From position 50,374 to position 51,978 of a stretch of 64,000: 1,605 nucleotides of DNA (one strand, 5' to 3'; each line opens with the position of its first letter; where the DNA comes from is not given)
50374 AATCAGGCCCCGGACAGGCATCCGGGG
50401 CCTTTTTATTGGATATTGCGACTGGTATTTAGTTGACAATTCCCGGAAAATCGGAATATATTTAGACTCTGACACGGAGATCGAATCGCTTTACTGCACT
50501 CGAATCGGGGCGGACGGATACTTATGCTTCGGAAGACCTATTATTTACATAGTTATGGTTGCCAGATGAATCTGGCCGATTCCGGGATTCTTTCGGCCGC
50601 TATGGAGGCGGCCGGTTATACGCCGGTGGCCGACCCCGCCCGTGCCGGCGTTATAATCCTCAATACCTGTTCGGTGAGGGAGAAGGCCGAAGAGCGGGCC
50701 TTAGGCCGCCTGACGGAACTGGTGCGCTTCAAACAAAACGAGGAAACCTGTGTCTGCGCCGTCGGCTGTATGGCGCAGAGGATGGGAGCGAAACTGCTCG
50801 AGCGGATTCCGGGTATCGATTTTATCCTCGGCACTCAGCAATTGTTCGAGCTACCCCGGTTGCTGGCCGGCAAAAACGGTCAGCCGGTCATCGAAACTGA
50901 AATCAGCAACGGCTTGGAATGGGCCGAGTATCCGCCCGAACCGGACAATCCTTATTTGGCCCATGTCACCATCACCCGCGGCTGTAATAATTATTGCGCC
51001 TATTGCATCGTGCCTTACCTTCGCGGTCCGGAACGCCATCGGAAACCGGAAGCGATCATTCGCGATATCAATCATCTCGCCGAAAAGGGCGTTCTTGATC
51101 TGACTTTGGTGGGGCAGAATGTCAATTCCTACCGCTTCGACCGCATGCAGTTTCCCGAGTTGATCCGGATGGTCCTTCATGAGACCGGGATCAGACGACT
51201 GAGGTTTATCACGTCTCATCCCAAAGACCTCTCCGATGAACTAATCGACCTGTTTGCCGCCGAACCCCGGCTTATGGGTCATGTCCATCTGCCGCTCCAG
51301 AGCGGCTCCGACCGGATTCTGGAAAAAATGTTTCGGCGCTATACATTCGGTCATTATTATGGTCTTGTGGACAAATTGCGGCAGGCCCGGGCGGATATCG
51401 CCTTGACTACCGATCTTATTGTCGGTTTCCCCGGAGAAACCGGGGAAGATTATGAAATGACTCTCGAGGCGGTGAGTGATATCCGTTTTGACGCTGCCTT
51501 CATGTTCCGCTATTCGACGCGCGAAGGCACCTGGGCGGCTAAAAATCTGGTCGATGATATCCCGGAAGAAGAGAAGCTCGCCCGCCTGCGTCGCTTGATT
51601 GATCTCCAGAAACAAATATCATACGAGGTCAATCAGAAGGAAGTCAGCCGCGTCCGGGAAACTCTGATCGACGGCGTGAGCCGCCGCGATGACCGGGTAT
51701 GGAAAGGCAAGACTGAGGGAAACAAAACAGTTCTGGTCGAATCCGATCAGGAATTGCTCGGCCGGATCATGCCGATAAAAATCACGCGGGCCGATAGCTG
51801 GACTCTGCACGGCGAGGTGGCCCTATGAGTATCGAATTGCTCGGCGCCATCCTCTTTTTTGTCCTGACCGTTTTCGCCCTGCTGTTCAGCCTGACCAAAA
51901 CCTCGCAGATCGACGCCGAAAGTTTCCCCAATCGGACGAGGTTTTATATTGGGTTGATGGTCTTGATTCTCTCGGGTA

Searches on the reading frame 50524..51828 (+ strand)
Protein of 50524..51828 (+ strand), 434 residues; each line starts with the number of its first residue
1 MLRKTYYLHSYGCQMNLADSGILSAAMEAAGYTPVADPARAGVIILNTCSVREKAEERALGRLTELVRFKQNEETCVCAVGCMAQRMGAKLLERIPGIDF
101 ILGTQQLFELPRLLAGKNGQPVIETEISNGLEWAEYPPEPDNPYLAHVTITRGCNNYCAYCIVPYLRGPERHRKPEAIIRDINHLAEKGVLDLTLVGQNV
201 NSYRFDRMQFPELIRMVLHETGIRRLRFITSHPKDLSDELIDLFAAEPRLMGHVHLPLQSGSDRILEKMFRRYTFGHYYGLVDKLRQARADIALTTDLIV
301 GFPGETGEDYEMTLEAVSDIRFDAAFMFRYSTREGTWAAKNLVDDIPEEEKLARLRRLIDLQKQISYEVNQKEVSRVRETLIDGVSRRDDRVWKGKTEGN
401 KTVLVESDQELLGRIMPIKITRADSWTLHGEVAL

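Call 9: search_protein_families(library=pfam, proteins=[window:50524-51828:+], max_evalue=0.001)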
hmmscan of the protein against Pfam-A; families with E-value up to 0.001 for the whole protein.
window:50524-51828:+ (434 aa): 3 families
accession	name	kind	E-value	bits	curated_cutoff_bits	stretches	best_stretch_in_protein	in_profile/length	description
PF00919.26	UPF0004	-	9.2e-27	93.4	27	1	6-103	2-98/98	Uncharacterized protein family UPF0004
PF04055.27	Radical_SAM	-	2.1e-26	93.5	29.5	1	149-316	2-165/166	Radical SAM superfamily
PF01938.26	TRAM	-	3.5e-07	30.4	21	1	372-432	2-60/61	TRAM domain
